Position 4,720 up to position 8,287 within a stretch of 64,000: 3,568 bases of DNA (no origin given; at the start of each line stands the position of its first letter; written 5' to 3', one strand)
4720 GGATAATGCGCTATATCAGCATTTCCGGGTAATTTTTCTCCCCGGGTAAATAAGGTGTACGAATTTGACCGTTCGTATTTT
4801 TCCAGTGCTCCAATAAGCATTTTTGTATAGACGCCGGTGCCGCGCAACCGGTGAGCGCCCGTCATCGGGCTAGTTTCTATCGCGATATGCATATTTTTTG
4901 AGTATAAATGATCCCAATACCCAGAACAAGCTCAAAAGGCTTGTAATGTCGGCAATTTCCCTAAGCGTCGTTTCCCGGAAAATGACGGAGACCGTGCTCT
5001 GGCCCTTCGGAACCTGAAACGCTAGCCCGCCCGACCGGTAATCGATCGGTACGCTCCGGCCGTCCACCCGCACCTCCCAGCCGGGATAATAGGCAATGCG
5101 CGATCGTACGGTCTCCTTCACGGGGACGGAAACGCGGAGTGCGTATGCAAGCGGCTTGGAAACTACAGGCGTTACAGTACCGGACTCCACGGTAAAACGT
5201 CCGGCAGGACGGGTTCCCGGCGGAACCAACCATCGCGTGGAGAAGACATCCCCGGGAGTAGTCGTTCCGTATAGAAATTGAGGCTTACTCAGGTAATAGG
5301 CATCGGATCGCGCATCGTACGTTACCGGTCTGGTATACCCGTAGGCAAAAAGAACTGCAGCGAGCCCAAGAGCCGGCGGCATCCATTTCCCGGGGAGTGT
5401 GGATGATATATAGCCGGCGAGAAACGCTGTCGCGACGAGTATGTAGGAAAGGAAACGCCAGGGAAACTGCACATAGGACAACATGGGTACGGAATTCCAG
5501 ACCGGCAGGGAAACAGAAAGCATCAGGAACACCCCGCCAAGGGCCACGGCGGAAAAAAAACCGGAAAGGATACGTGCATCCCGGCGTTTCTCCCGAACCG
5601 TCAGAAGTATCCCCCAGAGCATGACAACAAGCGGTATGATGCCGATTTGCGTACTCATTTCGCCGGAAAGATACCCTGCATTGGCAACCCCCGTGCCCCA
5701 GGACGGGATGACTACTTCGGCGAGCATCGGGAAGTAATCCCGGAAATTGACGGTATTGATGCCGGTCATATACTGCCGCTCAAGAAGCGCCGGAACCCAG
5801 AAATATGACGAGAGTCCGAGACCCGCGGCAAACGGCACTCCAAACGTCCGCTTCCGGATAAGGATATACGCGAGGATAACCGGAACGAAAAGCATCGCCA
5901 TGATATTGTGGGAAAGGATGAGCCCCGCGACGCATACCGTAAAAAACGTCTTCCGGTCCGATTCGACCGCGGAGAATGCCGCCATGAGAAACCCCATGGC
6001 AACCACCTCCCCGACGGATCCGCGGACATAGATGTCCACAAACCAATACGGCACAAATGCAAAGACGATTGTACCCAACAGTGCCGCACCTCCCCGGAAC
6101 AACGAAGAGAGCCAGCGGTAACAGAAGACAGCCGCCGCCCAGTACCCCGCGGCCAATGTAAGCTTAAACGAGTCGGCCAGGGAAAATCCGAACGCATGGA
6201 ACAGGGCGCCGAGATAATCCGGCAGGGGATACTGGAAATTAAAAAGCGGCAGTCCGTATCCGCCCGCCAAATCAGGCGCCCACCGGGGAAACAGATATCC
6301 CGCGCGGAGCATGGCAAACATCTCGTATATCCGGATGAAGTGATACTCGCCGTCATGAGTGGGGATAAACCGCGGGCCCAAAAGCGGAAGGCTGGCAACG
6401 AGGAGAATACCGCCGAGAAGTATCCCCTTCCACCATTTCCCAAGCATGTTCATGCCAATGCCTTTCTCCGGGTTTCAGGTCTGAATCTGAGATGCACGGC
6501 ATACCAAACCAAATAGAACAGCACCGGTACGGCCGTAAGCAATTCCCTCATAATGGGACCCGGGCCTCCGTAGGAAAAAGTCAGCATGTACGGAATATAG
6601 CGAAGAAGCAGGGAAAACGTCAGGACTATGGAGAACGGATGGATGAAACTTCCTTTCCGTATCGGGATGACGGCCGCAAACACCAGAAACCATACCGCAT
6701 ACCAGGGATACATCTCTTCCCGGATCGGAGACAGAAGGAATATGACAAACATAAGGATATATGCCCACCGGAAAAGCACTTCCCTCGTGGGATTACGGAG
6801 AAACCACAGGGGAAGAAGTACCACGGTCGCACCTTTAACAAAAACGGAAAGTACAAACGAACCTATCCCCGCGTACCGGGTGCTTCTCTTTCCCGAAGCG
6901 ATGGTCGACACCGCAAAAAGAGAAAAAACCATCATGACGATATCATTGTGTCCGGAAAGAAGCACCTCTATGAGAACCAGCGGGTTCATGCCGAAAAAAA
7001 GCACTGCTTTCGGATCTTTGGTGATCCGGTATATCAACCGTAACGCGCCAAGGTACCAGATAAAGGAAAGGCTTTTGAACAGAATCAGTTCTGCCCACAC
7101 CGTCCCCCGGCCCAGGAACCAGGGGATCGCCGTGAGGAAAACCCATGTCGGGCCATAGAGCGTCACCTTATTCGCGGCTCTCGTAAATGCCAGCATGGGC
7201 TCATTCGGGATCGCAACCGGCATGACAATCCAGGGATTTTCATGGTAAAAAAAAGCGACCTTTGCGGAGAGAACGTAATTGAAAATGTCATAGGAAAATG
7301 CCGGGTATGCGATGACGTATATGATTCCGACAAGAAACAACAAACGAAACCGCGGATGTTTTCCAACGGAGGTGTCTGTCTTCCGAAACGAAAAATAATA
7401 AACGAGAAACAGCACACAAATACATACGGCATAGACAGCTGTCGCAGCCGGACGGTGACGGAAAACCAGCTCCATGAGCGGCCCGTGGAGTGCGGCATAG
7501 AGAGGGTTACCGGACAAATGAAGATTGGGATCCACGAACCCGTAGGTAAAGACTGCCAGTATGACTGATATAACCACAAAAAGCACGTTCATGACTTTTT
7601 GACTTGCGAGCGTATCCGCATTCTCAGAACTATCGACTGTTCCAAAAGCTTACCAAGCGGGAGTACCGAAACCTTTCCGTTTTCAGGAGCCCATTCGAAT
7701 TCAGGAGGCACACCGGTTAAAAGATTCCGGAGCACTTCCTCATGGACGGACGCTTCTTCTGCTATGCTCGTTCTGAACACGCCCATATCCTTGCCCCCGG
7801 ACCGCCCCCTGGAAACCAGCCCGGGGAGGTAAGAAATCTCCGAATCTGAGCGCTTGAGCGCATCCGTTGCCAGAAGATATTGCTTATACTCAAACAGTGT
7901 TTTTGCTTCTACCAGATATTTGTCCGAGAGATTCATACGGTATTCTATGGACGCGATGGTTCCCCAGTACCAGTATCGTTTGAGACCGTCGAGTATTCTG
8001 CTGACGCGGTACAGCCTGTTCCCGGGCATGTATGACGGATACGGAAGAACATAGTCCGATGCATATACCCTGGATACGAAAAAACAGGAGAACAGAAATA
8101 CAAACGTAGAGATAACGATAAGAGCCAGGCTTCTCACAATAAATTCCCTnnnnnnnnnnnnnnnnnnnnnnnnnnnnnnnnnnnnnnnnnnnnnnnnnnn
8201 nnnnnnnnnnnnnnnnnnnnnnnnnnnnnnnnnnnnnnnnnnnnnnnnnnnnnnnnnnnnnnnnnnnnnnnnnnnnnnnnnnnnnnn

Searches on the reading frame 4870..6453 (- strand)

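Call 8: search_protein_families(library=pfam, proteins=[window:4870-6453:-], max_evalue=0.001)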
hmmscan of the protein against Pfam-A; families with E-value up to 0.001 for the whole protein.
window:4870-6453:- (527 aa): 1 family
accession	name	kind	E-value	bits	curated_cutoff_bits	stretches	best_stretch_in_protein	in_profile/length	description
PF09586.16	YfhO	-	0.00098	18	28.5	0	452-499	782-830/835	Bacterial membrane protein YfhO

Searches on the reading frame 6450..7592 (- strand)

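Call 8: search_protein_families(library=pfam, proteins=[window:6450-7592:-], max_evalue=0.001)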
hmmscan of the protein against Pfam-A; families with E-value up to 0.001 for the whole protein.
window:6450-7592:- (380 aa): 0 families

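Call 56: search_protein_families(library=pfam, proteins=[window:6450-7592:-], max_evalue=1)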
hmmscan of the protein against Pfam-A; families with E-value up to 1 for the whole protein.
window:6450-7592:- (380 aa): 1 family
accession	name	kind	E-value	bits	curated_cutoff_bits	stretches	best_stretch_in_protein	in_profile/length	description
PF06570.16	DUF1129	-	0.43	10.6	29.1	1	218-287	89-159/207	Protein of unknown function (DUF1129)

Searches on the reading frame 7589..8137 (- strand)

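Call 56: search_protein_families(library=pfam, proteins=[window:7589-8137:-], max_evalue=1)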
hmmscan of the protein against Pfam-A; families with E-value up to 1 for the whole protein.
window:7589-8137:- (182 aa): 1 family
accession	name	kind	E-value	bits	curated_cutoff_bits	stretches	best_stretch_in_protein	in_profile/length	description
PF18915.5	DUF5667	-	0.00084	20.2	27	1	37-145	3-98/99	Domain of unknown function (DUF5667)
